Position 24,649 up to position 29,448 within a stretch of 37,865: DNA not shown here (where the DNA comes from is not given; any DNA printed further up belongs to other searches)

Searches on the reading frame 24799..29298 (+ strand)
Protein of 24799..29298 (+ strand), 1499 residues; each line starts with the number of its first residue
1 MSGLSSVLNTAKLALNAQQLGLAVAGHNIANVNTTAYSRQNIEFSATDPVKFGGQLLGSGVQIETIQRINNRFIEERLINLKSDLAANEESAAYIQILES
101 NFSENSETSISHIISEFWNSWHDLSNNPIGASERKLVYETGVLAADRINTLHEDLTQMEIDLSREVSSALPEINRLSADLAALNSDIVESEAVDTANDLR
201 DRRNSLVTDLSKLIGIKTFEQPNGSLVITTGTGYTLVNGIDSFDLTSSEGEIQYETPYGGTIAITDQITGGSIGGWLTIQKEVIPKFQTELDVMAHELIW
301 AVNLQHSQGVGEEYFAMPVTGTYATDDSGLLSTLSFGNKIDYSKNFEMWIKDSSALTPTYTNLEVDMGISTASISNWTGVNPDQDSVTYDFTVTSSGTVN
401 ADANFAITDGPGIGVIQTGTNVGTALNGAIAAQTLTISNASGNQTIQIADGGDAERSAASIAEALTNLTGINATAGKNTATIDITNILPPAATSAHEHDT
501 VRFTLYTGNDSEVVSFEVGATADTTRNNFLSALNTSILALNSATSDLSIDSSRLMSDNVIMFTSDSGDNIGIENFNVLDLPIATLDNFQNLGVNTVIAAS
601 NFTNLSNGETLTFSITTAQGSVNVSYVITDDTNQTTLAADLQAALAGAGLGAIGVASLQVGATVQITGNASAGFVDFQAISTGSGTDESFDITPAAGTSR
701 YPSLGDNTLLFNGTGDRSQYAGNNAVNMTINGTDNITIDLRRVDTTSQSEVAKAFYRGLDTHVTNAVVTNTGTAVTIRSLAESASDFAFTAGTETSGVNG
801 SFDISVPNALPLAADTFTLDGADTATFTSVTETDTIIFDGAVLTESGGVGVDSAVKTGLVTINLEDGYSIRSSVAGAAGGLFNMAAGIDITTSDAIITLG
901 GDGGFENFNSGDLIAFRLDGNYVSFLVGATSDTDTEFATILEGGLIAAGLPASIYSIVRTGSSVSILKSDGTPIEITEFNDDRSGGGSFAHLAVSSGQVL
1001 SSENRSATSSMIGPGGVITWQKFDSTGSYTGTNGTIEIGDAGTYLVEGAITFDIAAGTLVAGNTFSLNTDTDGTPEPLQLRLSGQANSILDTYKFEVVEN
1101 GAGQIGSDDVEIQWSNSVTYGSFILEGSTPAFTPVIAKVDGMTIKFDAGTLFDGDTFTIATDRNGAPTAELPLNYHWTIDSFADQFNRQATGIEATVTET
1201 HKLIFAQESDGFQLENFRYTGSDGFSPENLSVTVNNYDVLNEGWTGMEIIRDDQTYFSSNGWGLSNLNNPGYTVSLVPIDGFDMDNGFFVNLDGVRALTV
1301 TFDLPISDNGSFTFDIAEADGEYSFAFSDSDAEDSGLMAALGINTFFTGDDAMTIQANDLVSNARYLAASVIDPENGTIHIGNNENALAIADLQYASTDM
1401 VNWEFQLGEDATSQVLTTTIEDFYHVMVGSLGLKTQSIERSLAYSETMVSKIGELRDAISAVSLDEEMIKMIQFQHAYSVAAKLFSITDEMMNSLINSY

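Call 64: search_protein_families(library=pfam, proteins=[window:24799-29298:+], max_evalue=0.0001)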
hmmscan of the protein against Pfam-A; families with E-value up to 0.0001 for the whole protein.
window:24799-29298:+ (1499 aa): 2 families
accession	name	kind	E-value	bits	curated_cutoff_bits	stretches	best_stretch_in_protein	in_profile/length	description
PF22638.1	FlgK_D1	-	1.4e-50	172.5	28.6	1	98-311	4-223/233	Flagellar hook-associated protein FlgK helical domain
PF06429.18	Flg_bbr_C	-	1.3e-09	37.9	23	1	1460-1497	8-45/46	Flagellar basal body rod FlgEFG protein C-terminal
